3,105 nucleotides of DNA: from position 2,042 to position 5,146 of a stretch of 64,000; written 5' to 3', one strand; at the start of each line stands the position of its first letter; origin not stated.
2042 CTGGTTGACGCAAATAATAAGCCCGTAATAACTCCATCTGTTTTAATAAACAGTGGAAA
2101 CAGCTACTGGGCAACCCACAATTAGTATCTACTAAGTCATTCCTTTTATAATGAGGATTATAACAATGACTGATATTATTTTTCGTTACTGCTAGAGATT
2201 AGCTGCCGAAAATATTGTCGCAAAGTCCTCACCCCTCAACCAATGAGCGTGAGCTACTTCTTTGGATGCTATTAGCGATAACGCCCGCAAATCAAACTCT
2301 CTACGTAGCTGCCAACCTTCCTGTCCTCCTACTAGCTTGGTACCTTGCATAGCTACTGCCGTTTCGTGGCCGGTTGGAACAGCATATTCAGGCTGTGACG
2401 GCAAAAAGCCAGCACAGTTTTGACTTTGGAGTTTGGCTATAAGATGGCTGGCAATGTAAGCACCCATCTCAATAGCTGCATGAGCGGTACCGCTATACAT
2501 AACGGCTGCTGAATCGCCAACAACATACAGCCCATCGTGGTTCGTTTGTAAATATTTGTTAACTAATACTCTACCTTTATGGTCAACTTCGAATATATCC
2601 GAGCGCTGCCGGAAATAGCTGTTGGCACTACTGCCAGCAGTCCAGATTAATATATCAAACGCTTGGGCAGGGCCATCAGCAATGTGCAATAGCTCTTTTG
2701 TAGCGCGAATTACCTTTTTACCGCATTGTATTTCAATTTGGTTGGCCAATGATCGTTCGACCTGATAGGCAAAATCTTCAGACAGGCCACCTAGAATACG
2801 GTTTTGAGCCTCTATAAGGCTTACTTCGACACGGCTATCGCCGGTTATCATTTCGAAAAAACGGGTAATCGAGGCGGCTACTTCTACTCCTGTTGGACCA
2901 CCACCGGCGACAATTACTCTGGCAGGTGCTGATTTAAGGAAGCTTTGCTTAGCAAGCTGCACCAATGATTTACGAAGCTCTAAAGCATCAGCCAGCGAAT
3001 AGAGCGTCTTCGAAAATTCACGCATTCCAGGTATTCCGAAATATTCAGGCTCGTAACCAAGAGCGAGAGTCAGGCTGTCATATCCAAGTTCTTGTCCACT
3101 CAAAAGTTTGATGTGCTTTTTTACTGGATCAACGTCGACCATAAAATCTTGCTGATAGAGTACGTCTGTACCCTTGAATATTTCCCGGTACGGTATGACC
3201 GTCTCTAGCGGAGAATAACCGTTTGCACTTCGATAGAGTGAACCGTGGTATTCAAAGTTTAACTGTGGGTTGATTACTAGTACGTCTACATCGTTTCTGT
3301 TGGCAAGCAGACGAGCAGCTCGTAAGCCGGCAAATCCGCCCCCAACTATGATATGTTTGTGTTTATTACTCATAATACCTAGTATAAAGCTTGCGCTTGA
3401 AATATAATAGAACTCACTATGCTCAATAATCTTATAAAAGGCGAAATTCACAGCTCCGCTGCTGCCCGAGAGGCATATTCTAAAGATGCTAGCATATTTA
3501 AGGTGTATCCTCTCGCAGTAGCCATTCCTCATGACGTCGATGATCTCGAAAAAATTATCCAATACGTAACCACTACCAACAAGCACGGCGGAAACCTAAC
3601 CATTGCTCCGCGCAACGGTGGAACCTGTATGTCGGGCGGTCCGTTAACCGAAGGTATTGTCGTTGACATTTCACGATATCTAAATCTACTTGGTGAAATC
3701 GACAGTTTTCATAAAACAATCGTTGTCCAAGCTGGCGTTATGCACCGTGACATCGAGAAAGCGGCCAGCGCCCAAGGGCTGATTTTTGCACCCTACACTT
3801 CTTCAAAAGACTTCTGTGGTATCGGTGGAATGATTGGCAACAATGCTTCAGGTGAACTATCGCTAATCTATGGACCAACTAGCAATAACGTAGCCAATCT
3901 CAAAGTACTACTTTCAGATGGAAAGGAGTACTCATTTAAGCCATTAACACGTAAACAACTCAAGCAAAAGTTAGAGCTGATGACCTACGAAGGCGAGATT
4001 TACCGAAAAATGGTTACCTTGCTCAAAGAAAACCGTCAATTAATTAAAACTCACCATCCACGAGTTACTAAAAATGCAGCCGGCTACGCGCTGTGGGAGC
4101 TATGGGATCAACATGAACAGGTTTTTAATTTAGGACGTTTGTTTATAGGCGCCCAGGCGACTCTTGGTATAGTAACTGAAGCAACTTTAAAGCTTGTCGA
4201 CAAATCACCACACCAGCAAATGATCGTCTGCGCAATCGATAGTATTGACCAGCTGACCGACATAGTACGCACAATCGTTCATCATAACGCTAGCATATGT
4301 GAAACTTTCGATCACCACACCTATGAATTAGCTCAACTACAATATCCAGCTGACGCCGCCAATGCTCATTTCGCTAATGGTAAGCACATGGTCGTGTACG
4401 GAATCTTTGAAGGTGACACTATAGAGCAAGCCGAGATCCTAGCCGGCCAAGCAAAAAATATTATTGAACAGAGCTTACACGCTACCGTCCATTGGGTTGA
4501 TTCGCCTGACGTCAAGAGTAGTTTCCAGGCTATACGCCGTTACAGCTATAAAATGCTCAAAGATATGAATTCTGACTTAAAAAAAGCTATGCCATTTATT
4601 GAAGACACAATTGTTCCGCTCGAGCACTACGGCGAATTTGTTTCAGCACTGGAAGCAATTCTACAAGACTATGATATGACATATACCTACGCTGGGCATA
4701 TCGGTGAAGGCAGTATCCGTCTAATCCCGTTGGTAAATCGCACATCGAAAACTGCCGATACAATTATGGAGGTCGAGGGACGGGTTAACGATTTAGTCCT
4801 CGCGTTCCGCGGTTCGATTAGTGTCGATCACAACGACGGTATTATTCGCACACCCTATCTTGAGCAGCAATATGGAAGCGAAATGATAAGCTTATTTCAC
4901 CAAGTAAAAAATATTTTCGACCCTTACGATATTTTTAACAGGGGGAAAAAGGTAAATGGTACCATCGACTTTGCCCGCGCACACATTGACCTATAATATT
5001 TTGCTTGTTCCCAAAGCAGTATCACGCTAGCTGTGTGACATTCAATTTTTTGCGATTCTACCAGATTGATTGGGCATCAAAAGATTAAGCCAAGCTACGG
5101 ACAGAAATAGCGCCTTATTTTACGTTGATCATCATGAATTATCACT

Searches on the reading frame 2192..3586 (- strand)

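Call 54: search_protein_families(library=pfam, proteins=[window:2192-3586:-], max_evalue=0.001)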
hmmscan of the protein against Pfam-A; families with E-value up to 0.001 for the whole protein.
window:2192-3586:- (464 aa): 8 families
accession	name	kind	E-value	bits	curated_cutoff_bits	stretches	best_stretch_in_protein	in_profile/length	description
PF07992.20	Pyr_redox_2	-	3.8e-41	141.8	26.1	1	77-375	2-291/291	Pyridine nucleotide-disulphide oxidoreductase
PF00070.33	Pyr_redox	-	6.1e-10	39.9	22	1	223-297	1-68/82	Pyridine nucleotide-disulphide oxidoreductase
PF13450.12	NAD_binding_8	-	1.1e-07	32.4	21.9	1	80-105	1-25/68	NAD(P)-binding Rossmann-like domain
PF01946.23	Thi4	-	6.6e-06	26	26.2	0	79-111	21-53/235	Thi4 family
PF13738.12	Pyr_redox_3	-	1.6e-05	24.8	30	0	213-357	156-305/305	Pyridine nucleotide-disulphide oxidoreductase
PF13454.12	NAD_binding_9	-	1.8e-05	25.2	21.8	0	79-122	1-45/155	FAD-NAD(P)-binding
PF01266.30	DAO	-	0.00035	20.6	27.9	0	79-112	3-35/353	FAD dependent oxidoreductase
PF00890.30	FAD_binding_2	-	0.0007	19.3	20.4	0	79-107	3-30/414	FAD binding domain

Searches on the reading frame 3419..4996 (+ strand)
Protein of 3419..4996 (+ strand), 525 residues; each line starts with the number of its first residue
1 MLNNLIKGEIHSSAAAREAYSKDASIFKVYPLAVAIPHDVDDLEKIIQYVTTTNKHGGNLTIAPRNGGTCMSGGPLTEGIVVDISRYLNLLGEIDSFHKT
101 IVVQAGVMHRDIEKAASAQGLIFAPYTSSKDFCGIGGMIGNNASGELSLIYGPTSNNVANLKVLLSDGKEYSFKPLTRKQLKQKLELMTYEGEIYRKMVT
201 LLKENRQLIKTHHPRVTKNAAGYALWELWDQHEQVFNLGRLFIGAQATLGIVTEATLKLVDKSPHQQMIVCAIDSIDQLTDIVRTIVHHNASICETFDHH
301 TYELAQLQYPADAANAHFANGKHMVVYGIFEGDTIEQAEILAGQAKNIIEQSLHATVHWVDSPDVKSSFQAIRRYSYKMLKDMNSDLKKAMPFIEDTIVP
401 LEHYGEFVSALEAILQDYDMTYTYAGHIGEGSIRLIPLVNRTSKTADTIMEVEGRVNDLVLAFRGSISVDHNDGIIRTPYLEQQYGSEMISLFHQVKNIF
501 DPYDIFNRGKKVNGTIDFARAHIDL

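Call 54: search_protein_families(library=pfam, proteins=[window:3419-4996:+], max_evalue=0.001)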
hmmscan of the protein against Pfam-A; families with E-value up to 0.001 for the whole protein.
window:3419-4996:+ (525 aa): 2 families
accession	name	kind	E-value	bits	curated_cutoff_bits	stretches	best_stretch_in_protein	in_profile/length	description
PF02913.24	FAD-oxidase_C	-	2.8e-35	122.7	21.2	1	264-510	3-247/248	FAD linked oxidases, C-terminal domain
PF01565.28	FAD_binding_4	-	1.2e-28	100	26.4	1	31-170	1-135/139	FAD binding domain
